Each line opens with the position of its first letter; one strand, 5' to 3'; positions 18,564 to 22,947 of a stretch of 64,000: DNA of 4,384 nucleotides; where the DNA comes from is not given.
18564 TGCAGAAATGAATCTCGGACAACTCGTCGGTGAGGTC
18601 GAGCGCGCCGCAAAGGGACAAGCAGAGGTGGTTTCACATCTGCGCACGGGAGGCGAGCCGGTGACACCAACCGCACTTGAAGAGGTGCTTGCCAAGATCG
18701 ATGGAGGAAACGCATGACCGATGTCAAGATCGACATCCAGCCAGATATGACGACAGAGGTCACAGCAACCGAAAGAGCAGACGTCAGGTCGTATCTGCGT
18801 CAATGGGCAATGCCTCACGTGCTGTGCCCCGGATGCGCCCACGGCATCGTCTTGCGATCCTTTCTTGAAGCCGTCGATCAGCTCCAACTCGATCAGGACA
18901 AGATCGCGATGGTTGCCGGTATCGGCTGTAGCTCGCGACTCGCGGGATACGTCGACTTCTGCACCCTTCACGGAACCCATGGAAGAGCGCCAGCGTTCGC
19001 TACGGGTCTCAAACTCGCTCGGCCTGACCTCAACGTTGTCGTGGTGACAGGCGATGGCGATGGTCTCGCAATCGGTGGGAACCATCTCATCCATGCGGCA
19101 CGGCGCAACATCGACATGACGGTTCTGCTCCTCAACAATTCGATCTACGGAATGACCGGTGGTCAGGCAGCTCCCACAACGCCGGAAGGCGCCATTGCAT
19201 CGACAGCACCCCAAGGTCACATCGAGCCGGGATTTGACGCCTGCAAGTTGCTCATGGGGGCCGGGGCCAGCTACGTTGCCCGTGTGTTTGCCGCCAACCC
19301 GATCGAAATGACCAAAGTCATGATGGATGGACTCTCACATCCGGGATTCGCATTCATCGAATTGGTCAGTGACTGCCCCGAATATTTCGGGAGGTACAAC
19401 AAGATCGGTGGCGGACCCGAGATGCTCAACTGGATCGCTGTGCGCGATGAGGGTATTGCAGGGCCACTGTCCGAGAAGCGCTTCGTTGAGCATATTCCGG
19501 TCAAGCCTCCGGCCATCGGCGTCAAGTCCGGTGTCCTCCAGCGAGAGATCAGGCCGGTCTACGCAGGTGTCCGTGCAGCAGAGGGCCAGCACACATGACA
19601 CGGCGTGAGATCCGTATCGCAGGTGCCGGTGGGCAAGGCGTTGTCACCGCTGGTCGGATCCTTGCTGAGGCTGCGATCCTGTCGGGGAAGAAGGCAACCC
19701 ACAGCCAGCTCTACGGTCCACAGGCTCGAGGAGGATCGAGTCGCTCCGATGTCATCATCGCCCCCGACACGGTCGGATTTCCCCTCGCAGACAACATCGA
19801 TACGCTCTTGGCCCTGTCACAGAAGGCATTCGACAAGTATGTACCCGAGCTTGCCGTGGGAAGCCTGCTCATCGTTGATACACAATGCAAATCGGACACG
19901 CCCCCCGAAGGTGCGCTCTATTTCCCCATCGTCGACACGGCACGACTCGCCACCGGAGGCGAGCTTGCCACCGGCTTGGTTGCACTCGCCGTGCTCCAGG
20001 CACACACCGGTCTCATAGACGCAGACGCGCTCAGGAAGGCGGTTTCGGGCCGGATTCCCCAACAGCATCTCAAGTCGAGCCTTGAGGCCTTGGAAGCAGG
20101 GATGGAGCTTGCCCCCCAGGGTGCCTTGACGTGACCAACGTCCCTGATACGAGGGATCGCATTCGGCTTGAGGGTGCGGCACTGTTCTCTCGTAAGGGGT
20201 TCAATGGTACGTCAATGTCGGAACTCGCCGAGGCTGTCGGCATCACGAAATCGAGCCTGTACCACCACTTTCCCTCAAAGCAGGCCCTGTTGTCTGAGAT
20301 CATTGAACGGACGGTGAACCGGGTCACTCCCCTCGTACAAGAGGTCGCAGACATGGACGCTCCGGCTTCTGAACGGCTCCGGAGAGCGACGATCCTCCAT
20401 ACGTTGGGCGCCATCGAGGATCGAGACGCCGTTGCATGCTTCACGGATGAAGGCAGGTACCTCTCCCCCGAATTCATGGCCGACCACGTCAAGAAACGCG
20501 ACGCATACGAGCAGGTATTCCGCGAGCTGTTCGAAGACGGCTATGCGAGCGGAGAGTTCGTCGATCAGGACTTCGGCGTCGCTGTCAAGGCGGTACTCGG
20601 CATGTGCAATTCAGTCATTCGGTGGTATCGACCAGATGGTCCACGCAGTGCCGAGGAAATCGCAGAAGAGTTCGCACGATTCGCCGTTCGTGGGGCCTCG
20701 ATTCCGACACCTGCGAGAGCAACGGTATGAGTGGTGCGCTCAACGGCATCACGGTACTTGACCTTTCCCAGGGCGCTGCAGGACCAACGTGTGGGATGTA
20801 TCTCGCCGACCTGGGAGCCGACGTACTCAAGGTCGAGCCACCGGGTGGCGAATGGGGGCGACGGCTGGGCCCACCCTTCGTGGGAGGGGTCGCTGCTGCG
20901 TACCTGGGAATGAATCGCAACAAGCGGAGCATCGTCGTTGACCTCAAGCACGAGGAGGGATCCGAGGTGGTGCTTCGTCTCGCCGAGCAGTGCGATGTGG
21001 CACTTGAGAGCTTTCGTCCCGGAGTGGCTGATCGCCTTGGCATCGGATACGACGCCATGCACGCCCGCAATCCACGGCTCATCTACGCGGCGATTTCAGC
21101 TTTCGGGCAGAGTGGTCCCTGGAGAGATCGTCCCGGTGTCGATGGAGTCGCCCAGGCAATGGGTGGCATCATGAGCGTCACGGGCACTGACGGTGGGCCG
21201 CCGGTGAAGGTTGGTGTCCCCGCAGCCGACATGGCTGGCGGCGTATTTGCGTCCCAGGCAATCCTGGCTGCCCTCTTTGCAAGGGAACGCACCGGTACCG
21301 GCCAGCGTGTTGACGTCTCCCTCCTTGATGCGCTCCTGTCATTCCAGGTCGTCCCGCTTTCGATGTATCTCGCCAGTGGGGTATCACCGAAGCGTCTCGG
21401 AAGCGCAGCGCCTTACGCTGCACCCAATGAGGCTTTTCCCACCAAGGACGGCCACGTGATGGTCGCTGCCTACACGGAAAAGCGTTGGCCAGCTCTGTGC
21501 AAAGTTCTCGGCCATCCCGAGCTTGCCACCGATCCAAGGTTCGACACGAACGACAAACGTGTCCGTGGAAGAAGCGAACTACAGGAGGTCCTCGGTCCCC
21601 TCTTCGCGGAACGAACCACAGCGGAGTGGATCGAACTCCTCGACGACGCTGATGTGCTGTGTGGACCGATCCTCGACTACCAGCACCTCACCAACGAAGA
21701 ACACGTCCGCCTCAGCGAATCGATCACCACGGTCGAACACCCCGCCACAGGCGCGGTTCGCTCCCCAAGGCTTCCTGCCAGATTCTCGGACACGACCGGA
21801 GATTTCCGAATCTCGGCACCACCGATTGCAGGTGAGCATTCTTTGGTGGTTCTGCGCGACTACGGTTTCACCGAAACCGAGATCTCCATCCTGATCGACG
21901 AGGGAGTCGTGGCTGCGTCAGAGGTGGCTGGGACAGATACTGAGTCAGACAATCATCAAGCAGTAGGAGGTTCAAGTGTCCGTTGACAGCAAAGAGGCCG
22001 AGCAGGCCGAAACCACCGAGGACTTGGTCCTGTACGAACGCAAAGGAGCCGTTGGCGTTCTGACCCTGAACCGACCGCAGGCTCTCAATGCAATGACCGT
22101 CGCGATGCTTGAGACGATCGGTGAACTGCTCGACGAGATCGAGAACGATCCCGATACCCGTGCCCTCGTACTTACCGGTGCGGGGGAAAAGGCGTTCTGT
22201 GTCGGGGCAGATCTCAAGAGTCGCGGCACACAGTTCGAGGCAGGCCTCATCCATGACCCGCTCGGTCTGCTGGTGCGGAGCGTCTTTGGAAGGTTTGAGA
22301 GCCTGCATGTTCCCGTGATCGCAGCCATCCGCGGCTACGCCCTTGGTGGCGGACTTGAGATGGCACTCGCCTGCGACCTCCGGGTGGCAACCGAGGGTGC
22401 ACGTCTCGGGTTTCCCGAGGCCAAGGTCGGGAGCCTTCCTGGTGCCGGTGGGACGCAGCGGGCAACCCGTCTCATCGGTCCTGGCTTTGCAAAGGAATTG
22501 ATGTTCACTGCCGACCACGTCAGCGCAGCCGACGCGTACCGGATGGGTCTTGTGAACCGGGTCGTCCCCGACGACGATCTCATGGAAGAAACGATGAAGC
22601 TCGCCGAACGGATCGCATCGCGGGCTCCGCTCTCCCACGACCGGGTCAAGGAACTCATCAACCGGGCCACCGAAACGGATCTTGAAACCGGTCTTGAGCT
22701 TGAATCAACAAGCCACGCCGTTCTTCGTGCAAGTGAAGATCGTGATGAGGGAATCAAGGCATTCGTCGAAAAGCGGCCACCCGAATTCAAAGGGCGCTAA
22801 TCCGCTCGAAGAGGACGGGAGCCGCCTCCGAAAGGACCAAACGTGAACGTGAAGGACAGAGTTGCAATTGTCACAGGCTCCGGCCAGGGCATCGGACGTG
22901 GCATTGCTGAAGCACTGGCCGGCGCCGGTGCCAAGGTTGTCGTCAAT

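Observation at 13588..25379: A twelve-gene overlapped operon combines a LeuA-like synthase, two different 2-oxoacid:ferredoxin oxidoreductases, CoA enzymes and a LeuCD-like dehydratase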

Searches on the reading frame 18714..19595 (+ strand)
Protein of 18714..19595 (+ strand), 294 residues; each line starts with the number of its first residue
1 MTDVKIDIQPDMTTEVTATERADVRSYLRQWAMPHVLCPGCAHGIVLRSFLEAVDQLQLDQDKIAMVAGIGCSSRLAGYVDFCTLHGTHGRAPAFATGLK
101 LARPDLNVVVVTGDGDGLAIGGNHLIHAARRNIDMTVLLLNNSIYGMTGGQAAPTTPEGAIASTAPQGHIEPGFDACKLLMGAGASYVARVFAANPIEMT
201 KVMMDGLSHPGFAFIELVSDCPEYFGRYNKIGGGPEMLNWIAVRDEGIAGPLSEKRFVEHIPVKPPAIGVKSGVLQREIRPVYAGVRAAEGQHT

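Call 5: search_protein_families(library=pfam, proteins=[window:18714-19595:+])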
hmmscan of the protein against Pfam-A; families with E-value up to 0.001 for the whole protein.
window:18714-19595:+ (294 aa): 1 family
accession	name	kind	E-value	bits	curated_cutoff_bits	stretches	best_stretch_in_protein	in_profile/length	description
PF02775.26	TPP_enzyme_C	-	1.1e-32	113.4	21.9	1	70-216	2-150/151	Thiamine pyrophosphate enzyme, C-terminal TPP binding domain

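Call 6: search_protein_families(library=ncbifam, proteins=[window:18714-19595:+])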
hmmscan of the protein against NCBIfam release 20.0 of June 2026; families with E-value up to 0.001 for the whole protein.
window:18714-19595:+ (294 aa): 32 families (the best 25 are shown)
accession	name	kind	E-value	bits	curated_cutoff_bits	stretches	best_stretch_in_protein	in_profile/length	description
NF007207.0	PRK09628.1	equivalog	3.4e-80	269.6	364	1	26-243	7-224/277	2-oxoglutarate ferredoxin oxidoreductase subunit beta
NF008820.0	PRK11866.1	equivalog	2.7e-59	200.9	402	1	35-224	15-204/287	2-oxoacid ferredoxin oxidoreductase subunit beta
TIGR02177.1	PorB_KorB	subfamily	1.5e-58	198.6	261.9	1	37-224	3-190/286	2-oxoacid:acceptor oxidoreductase, beta subunit, pyruvate/2-ketoisovalerate family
NF041171.1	Oxoac_fdxbeta_Archa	equivalog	9.1e-54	182.7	423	1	37-224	5-192/296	2-oxoacid:ferredoxin oxidoreductase subunit beta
NF008821.0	PRK11869.1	equivalog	1.3e-47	162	438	1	37-224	16-203/286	2-oxoacid ferredoxin oxidoreductase subunit beta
NF008819.1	PRK11865.1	equivalog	1e-18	67.6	405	1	30-223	13-214/300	pyruvate synthase subunit PorB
NF008818.0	PRK11864.1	subfamily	1.8e-16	60.1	405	1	33-223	16-210/300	3-methyl-2-oxobutanoate dehydrogenase subunit beta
TIGR03336.1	IOR_alpha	equivalog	2e-13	49.6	650.9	1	17-221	340-531/595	indolepyruvate ferredoxin oxidoreductase subunit alpha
NF045792.1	OxalOxredbeta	equivalog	2.6e-11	43.1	590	1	105-223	101-227/311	oxalate oxidoreductase subunit beta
TIGR02176.1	pyruv_ox_red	equivalog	3.1e-10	38.6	911.35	1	109-221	957-1070/1167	pyruvate:ferredoxin (flavodoxin) oxidoreductase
TIGR03846.1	sulfopy_beta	equivalog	1.9e-09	37.7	221.5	1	85-156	40-111/182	sulfopyruvate decarboxylase subunit beta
NF045766.1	PhenlGlyoxDHPadI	equivalog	8.6e-08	31.3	700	1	102-223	229-356/443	NADH-dependent phenylglyoxylate dehydrogenase subunit beta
TIGR03297.1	Ppyr-DeCO2ase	equivalog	2.1e-07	30.3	312.5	1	86-153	219-286/360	phosphonopyruvate decarboxylase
NF004813.0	PRK06163.1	equivalog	2.8e-07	30.4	240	1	85-159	55-129/202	hypothetical protein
NF004772.0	PRK06112.1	subfamily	7e-07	27.9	673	1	94-148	444-497/578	acetolactate synthase catalytic subunit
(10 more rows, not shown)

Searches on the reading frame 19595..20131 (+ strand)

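Call 5: search_protein_families(library=pfam, proteins=[window:19595-20131:+])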
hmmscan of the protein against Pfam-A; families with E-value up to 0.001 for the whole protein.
window:19595-20131:+ (179 aa): 1 family
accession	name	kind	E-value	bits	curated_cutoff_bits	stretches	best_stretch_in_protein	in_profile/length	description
PF01558.24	POR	-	1e-27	97.8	27.4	1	12-171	1-173/173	Pyruvate ferredoxin/flavodoxin oxidoreductase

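Call 6: search_protein_families(library=ncbifam, proteins=[window:19595-20131:+])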
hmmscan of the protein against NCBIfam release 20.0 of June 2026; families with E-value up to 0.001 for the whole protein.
window:19595-20131:+ (179 aa): 24 families
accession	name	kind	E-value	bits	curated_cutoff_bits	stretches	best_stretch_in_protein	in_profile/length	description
NF006323.0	PRK08537.1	equivalog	2.3e-36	124.8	235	1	3-173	2-178/181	2-oxoacid:ferredoxin oxidoreductase subunit gamma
NF006211.0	PRK08338.1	equivalog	4.4e-26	91.4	239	1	5-172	2-167/170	2-oxoacid:ferredoxin oxidoreductase subunit gamma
NF006275.0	PRK08441.1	equivalog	1.4e-23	83.4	216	1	3-174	2-179/185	2-oxoglutarate-acceptor oxidoreductase subunit OorC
TIGR03710.1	OAFO_sf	subfamily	3.4e-18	65.5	482.75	1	5-174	3-174/561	2-oxoacid:acceptor oxidoreductase subunit alpha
NF005322.0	PRK06853.1-2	equivalog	6e-13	49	237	1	4-97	6-100/197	indolepyruvate oxidoreductase subunit beta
NF005325.0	PRK06853.1-5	equivalog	3.3e-12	46.5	230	1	4-97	4-98/192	indolepyruvate oxidoreductase subunit beta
TIGR02175.1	PorC_KorC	subfamily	1.1e-11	44.8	81.1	1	5-171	3-173/177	2-oxoacid:acceptor oxidoreductase, gamma subunit, pyruvate/2-ketoisovalerate family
TIGR03334.1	IOR_beta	equivalog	8.1e-11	42.2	205.8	1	5-98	2-95/189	indolepyruvate ferredoxin oxidoreductase subunit beta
NF005323.0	PRK06853.1-3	equivalog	1.6e-10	41.3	238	1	5-97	8-100/197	indolepyruvate oxidoreductase subunit beta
NF005328.0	PRK06853.2-2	equivalog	3.1e-10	40.1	240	1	1-66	1-64/192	indolepyruvate oxidoreductase subunit beta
NF040683.1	PorC_Meth_Thtga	equivalog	3.5e-09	36.6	270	1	5-171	3-171/177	pyruvate synthase subunit PorC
NF004916.0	PRK06274.1-2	equivalog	1.3e-08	35.2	227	1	4-172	3-175/178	indolepyruvate oxidoreductase subunit beta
NF004917.0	PRK06274.1-3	equivalog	2.1e-08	34.4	284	1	5-97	4-97/203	indolepyruvate oxidoreductase subunit beta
NF009589.0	PRK13030.1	subfamily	5.1e-08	31.1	816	1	4-59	729-784/1170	indolepyruvate ferredoxin oxidoreductase family protein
NF006321.0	PRK08534.1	equivalog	5.8e-08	32.6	225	1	4-48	2-46/181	pyruvate ferredoxin oxidoreductase subunit gamma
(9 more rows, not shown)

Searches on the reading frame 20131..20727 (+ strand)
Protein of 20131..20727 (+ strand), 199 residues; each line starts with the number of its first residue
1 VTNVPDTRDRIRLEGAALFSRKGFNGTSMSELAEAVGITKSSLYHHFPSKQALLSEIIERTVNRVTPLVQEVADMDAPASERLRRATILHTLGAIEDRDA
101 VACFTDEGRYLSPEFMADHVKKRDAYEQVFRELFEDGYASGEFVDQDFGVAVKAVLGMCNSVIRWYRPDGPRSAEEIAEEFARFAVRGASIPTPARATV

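Call 5: search_protein_families(library=pfam, proteins=[window:20131-20727:+])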
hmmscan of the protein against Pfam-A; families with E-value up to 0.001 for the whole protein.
window:20131-20727:+ (199 aa): 3 families
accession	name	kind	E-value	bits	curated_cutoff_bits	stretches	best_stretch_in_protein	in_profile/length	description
PF17932.6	TetR_C_24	-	1.7e-33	115.7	26.4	1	77-188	2-113/114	Tetracyclin repressor-like, C-terminal domain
PF00440.29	TetR_N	-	7e-17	61.4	24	1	15-57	5-47/47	Bacterial regulatory proteins, tetR family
PF12840.13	HTH_20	-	9.2e-05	22.8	27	0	27-46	19-38/51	Helix-turn-helix domain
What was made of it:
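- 20131..20730 (+): TetR-family regulator. TetR_N plus TetR_C_24 domains (call 5).
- Checked: 20131 is needed to keep the TetR helix-turn-helix intact (call 5).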

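Call 6: search_protein_families(library=ncbifam, proteins=[window:20131-20727:+])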
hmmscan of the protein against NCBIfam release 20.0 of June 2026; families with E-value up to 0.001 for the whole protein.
window:20131-20727:+ (199 aa): 19 families
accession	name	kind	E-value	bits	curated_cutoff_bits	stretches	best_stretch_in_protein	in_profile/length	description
NF050111.1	TransRegSACE7040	equivalog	8.3e-15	55.2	250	1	8-178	3-171/186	SACE_7040 family transcriptional regulator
NF041196.1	ScbR_bind_reg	equivalog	4.2e-14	53.1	150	1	7-104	7-104/191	ScbR family autoregulator-binding transcription factor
NF007949.0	PRK10668.1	equivalog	7.9e-10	38.6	271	1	6-95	11-100/216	multidrug efflux transporter transcriptional repressor AcrR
TIGR03968.1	mycofact_TetR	equivalog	1.6e-09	37.6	224.9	1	6-88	9-90/190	mycofactocin system transcriptional regulator MftR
NF053731.1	TransRegFasRMycb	equivalog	9.6e-09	35.3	330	1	5-86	8-91/199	HTH-type transcriptional activator FasR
NF051852.1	efflux_TF_MtrR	exception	1.9e-08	34.4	280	1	8-100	12-104/205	multidrug efflux system transcriptional repressor MtrR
TIGR03613.1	RutR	equivalog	1.6e-07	31.4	368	1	16-76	18-79/202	pyrimidine utilization regulatory protein R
NF058643.1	TranRegCurRPseudo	equivalog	3.4e-07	30.1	300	1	4-83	5-85/193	TetR family transcriptional repressor CurR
NF037937.1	septum_RefZ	equivalog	4.6e-07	29.9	180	1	14-83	7-78/195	forespore capture DNA-binding protein RefZ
NF051457.1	acryl_TF_AcuR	equivalog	6.2e-07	28.9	247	1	4-83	15-95/204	acrylate utilization transcriptional regulator AcuR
NF053516.1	TranRepPrsAVib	equivalog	1.5e-06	28.2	300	1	1-71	1-71/208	TetR family transcriptional repressor PsrA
NF011584.0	PRK15008.1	equivalog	3.2e-06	27.1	230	1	14-62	26-74/212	HTH-type transcriptional regulator RutR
NF053878.1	FATransRegFadRBac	equivalog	3.9e-06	26.8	200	1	18-188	15-187/190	fatty acid metabolism transcriptional regulator FadR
NF033703.1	transcr_KstR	equivalog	6.5e-06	25.9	280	1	7-92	8-91/185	cholesterol catabolism transcriptional regulator KstR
NF007015.0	PRK09480.1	equivalog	6.7e-06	25.8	120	1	29-87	33-91/197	nucleoid occlusion factor SlmA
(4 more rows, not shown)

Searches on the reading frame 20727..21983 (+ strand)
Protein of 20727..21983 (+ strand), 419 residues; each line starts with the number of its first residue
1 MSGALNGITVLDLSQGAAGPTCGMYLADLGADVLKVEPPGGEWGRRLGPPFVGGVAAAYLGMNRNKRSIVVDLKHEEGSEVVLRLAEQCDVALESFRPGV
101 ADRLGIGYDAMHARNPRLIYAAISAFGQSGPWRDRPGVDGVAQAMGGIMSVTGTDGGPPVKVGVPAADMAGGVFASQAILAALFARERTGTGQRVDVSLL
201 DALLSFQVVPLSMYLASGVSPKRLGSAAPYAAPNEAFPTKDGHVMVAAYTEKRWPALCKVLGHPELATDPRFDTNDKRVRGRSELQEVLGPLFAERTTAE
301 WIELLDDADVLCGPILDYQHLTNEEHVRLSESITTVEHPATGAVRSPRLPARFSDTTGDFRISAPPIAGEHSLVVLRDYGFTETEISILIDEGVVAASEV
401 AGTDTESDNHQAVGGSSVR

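Call 5: search_protein_families(library=pfam, proteins=[window:20727-21983:+])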
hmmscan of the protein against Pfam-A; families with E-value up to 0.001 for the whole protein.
window:20727-21983:+ (419 aa): 1 family
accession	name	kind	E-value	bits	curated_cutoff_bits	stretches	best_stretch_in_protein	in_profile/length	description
PF02515.22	CoA_transf_3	-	5.7e-133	444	23.3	1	5-371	1-365/366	CoA-transferase family III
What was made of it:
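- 20727..21986 (+): Family III CoA-transferase. Proposed role: succinyl-CoA:phenylitaconate CoA-transferase. CoA_transf_3, 444 bits (call 5).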

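Call 6: search_protein_families(library=ncbifam, proteins=[window:20727-21983:+])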
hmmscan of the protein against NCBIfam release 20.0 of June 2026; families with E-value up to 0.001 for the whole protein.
window:20727-21983:+ (419 aa): 7 families
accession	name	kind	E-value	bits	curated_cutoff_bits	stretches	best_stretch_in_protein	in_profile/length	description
NF052585.1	SucGlutTfsCaiB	equivalog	1.3e-85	287.4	750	1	4-379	7-388/394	succinate--glutarate CoA-transferase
NF041294.1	Scnl_mescCoAtase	equivalog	1.2e-81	274.8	700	1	3-371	2-375/381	succinyl-CoA:mesaconate CoA-transferase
NF008511.0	PRK11430.1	equivalog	2.6e-77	260.5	522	1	3-319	8-324/381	CoA:oxalate CoA-transferase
NF003809.0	PRK05398.1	subfamily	2.4e-75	253.7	442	2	1-209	1-210/416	formyl-CoA transferase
TIGR03253.1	oxalate_frc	equivalog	5.6e-72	242.7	504.2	2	4-210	3-210/416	formyl-CoA transferase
NF002914.1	PRK03525.1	equivalog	1.6e-36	126.1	413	1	3-396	8-398/400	L-carnitine CoA-transferase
TIGR04253.1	mesacon_CoA_iso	equivalog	1.6e-30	106.4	725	1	3-397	1-402/403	2-methylfumaryl-CoA isomerase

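Call 22: search_solved_structures(query=window:20727-21983:+, max_evalue=1e-30)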
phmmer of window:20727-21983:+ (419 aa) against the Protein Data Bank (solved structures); distinct sequences matched with E-value up to 1e-30: 31.
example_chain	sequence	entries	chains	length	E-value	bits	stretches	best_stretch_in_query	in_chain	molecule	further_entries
9br7_A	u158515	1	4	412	2.1e-80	273.9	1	5-397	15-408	Succinate--hydroxymethylglutarate CoA-transferase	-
9br6_A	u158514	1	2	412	7.1e-80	272.2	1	5-397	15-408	Succinate--hydroxymethylglutarate CoA-transferase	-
4hl6_A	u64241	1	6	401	2.1e-70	241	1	3-318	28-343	Uncharacterized protein YfdE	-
10uh_A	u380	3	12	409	3e-70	240.5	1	5-395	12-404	Formyl-coenzyme a transferase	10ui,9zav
4ed9_A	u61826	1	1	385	2.4e-69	237.5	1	4-325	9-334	CAIB/BAIF family protein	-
5yit_A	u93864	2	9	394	4.5e-67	230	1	4-376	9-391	CoA transferase III | Uncharacterized protein Rv3272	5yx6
5yiy_A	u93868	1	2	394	4.3e-66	226.8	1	4-376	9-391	CoA transferase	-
1pt5_A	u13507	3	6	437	1.6e-54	188.7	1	1-209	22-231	Hypothetical protein yfdW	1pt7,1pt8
1pqy_A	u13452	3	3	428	1.6e-54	188.7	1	2-209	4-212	Hypothetical protein yfdW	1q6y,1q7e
3ubm_A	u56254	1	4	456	4.5e-48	167.4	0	4-208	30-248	Formyl-CoA:oxalate CoA-transferase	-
9fn0_B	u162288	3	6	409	1.4e-45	159.2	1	3-393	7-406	Subunit of Benzylsuccinate CoA-transferase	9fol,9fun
2vjo_A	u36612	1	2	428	1.5e-45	159.1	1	2-243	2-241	FORMYL-COENZYME A TRANSFERASE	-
2vjq_A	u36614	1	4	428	5e-45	157.4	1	2-243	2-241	FORMYL-COENZYME A TRANSFERASE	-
2vjp_A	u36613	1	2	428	6.3e-45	157.1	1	2-243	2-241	FORMYL-COENZYME A TRANSFERASE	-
2vjn_A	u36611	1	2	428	7.1e-45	156.9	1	2-243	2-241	FORMYL-COENZYME A TRANSFERASE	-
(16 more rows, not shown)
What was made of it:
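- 20727..21986 (+): BbsF scores 159 bits (call 22).
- The CoA-transferase matches dicarboxylate:succinyl-CoA transferases (calls 6, 22).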

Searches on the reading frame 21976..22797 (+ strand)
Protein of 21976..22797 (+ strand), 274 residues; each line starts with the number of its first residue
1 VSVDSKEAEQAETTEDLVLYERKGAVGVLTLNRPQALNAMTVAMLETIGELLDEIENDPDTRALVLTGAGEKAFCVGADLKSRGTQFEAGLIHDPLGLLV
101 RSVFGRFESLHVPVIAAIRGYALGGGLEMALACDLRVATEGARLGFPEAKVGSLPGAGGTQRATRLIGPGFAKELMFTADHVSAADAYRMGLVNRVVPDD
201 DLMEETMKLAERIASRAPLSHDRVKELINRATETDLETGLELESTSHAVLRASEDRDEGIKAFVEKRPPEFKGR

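Call 5: search_protein_families(library=pfam, proteins=[window:21976-22797:+])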
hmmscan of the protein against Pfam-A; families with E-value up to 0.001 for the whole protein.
window:21976-22797:+ (274 aa): 2 families
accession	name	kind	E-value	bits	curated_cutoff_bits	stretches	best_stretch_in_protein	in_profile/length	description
PF00378.25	ECH_1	-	1.6e-67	227.9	27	1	22-273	2-250/251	Enoyl-CoA hydratase/isomerase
PF16113.10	ECH_2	-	3.5e-39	135.7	27.2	1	26-210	1-185/335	Enoyl-CoA hydratase/isomerase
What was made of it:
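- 21976..22800 (+): Crotonase. Proposed role: phenylitaconyl-CoA hydratase, a BbsH analogue. ECH_1, 228 bits (call 5).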

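Call 6: search_protein_families(library=ncbifam, proteins=[window:21976-22797:+])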
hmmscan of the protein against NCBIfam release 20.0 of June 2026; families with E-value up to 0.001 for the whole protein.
window:21976-22797:+ (274 aa): 73 families (the best 25 are shown)
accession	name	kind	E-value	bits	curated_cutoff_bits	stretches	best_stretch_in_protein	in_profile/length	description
NF005802.0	PRK07657.1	equivalog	7.3e-81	271.5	363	1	23-273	11-259/260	enoyl-CoA hydratase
NF004475.0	PRK05809.1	subfamily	9e-79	264.6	394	1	18-274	6-260/260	short-chain-enoyl-CoA hydratase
NF051848.1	EnCoAHydtEchA19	equivalog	4.3e-70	236.2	400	1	18-274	2-258/258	enoyl-CoA hydratase EchA19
NF004517.0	PRK05862.1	equivalog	4.5e-69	232.8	396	1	15-273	3-256/257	enoyl-CoA hydratase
NF005803.0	PRK07658.1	equivalog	4e-68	229.6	313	1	20-274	6-257/257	enoyl-CoA hydratase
NF007239.0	PRK09674.1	equivalog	1.2e-67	228.1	371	1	16-274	4-257/257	2,3-dehydroadipyl-CoA hydratase PaaF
NF006007.0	PRK08138.1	subfamily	2.6e-66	223.6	355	1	14-274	5-261/261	enoyl-CoA hydratase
NF042430.2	EnCoAhydt_DpgD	equivalog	4e-65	219.8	400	1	20-273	1-257/258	enoyl-CoA-hydratase DpgD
NF006566.0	PRK09076.1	subfamily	5.5e-64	216.3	286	1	18-272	7-258/260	enoyl-CoA hydratase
NF004781.0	PRK06127.1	subfamily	1.3e-63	215.2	291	1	10-274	5-269/269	enoyl-CoA hydratase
NF004796.0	PRK06144.1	subfamily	6.3e-61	206.1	272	1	11-274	3-262/262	enoyl-CoA hydratase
NF004840.0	PRK06190.1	equivalog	4e-59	200.3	253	1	14-253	2-238/260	enoyl-CoA hydratase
NF004634.0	PRK05980.1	equivalog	4.7e-59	199.9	375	1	16-273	3-262/263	crotonase/enoyl-CoA hydratase family protein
NF006100.0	PRK08252.1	subfamily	5.3e-58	196.6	282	1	15-274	2-254/254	crotonase/enoyl-CoA hydratase family protein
NF006699.0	PRK09245.1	subfamily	7.6e-57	192.6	354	1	15-274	2-266/266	crotonase/enoyl-CoA hydratase family protein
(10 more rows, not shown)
